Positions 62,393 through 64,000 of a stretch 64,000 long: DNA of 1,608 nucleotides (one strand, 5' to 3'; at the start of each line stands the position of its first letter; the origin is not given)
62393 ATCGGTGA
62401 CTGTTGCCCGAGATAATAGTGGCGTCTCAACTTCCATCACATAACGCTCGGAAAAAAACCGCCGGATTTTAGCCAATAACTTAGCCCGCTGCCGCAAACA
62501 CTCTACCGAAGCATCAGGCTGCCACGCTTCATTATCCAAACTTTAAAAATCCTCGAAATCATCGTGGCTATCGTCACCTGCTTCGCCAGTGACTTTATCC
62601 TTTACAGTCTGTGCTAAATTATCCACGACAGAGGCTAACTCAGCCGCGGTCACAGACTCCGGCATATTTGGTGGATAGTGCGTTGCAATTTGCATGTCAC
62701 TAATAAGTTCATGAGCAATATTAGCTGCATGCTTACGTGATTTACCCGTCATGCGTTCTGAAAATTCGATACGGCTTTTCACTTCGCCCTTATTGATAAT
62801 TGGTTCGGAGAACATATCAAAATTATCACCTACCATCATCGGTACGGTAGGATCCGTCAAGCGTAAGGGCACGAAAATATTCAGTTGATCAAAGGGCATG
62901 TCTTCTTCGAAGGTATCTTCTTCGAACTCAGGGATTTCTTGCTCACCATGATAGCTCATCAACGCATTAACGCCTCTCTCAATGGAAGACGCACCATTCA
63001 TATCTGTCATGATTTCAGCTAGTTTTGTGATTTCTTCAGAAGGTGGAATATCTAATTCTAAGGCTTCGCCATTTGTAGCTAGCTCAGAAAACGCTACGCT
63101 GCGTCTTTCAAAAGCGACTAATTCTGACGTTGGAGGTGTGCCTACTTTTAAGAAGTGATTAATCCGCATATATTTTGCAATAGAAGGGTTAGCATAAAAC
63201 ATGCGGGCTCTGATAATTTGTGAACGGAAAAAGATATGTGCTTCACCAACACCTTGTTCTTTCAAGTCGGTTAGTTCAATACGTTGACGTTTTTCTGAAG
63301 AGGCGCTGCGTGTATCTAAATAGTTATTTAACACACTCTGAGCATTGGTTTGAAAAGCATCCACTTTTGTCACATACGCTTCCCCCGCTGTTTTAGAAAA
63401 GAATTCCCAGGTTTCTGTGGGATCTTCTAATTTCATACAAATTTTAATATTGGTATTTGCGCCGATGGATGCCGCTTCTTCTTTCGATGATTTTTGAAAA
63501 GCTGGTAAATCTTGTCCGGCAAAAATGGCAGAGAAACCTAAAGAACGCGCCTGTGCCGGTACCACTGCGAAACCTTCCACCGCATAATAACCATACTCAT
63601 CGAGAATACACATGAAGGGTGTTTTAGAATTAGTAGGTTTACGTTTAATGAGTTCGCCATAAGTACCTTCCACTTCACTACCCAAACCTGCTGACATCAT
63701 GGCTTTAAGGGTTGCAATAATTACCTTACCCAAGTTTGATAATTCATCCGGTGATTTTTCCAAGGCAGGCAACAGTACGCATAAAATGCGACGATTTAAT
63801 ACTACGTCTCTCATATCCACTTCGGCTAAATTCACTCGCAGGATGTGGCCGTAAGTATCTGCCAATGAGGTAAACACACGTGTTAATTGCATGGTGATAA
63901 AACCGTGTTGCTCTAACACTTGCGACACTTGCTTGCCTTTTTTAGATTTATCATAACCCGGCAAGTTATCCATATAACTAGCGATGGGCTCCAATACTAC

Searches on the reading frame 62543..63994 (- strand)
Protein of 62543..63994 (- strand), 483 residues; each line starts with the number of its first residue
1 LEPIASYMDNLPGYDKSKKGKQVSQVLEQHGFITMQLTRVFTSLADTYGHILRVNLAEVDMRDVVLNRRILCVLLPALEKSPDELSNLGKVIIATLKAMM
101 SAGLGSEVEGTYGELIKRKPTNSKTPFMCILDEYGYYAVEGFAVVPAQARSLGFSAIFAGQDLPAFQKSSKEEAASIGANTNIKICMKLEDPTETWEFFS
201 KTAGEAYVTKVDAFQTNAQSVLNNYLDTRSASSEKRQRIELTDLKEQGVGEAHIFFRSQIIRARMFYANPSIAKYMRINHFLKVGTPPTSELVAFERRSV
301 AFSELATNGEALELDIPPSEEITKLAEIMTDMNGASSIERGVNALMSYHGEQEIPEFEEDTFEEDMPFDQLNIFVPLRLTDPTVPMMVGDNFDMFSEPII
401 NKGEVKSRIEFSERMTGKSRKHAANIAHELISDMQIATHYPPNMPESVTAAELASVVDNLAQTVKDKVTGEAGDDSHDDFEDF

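Call 37: search_protein_families(library=pfam, proteins=[window:62543-63994:-], max_evalue=0.0001)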
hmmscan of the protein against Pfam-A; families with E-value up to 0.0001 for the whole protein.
window:62543-63994:- (483 aa): 1 family
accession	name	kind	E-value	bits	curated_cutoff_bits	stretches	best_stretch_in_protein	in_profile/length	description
PF12696.13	TraG-D_C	-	6.7e-10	39.4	22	1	126-241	1-118/126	TraM recognition site of TraD and TraG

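Call 60: search_protein_families(library=ncbifam, proteins=[window:62543-63994:-], max_evalue=0.00001)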
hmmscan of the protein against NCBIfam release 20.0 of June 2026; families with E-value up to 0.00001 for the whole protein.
window:62543-63994:- (483 aa): 1 family
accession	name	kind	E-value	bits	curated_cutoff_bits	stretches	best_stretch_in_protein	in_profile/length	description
NF041447.1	TrbC_conju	equivalog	7.3e-64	216.4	800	1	2-294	303-601/685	F-type conjugative transfer protein TrbC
